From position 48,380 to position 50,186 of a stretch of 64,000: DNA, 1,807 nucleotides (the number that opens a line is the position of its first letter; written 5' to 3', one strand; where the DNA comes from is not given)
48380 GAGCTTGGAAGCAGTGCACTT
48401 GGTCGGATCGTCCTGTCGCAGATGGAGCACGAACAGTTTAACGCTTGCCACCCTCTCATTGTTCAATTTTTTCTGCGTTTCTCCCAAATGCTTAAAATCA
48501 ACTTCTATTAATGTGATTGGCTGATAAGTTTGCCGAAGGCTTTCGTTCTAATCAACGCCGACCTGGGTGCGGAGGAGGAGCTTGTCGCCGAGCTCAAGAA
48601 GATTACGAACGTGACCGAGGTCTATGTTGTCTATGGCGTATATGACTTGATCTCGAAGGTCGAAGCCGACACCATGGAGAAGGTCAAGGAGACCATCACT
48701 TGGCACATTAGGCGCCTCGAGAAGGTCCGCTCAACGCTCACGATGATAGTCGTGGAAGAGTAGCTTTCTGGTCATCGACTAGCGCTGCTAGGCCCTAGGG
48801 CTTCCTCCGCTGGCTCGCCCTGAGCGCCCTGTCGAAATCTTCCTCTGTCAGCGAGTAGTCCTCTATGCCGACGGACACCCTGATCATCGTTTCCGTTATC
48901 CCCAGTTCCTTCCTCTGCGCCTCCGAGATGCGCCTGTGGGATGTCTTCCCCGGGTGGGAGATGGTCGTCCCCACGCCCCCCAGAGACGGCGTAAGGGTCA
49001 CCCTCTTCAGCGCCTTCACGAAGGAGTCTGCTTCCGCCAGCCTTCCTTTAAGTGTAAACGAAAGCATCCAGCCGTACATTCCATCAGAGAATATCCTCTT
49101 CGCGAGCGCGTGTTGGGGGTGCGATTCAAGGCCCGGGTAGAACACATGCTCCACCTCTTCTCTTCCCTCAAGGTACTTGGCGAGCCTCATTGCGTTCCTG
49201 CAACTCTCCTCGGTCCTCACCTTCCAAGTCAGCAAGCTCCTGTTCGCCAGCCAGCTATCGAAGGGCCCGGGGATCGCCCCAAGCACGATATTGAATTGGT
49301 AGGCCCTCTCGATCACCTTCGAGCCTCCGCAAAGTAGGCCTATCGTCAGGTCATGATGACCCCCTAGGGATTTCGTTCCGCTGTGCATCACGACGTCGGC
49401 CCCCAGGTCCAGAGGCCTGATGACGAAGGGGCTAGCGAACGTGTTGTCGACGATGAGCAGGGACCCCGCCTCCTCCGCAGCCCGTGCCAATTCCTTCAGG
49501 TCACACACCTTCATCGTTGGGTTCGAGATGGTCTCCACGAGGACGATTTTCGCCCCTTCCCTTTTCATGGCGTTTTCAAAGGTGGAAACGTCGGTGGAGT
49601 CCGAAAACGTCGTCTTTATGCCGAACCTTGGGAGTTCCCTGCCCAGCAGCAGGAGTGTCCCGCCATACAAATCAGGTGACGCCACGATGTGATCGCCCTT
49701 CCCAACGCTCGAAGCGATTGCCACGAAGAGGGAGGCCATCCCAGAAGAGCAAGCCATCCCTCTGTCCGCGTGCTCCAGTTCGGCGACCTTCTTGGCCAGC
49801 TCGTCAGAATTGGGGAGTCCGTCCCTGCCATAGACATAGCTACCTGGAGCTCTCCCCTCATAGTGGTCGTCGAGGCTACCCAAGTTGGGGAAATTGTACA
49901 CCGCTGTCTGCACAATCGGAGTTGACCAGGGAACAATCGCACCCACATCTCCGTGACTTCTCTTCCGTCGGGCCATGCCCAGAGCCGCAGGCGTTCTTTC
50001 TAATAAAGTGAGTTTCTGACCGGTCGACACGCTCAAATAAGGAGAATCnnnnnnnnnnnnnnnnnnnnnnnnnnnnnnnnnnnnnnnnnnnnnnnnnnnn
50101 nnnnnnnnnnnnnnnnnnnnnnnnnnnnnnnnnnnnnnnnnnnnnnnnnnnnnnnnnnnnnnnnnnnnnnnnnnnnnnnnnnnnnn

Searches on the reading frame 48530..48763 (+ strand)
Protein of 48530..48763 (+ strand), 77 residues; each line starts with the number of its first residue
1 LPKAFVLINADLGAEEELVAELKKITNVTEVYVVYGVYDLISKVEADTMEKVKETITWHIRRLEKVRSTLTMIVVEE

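Call 6: search_protein_families(library=pfam, proteins=[window:48530-48763:+])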
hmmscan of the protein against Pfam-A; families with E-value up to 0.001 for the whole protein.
window:48530-48763:+ (77 aa): 1 family
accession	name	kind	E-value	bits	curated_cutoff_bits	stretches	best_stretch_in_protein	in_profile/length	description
PF01037.27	AsnC_trans_reg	-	6.6e-13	48.8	25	1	7-77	2-73/73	Lrp/AsnC ligand binding domain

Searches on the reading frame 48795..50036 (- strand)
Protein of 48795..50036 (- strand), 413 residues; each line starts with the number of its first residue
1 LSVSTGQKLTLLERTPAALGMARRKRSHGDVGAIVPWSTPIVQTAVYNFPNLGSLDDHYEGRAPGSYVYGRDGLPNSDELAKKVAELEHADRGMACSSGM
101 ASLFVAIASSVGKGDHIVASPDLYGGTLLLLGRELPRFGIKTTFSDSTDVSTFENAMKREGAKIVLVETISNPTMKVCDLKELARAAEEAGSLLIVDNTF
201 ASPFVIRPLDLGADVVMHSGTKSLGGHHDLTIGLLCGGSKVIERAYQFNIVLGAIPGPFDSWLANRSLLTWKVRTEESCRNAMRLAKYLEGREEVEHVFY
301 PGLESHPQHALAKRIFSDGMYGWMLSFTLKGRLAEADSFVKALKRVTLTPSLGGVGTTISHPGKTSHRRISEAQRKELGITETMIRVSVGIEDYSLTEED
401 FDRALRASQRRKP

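Call 6: search_protein_families(library=pfam, proteins=[window:48795-50036:-])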
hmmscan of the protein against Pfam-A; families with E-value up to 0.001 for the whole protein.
window:48795-50036:- (413 aa): 2 families
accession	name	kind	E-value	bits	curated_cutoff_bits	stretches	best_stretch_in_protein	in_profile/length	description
PF01053.26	Cys_Met_Meta_PP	-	3.7e-112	375.1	27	1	38-405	19-380/381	Cys/Met metabolism PLP-dependent enzyme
PF00155.27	Aminotran_1_2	-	5e-05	23.1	19.7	1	78-239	45-235/361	Aminotransferase class I and II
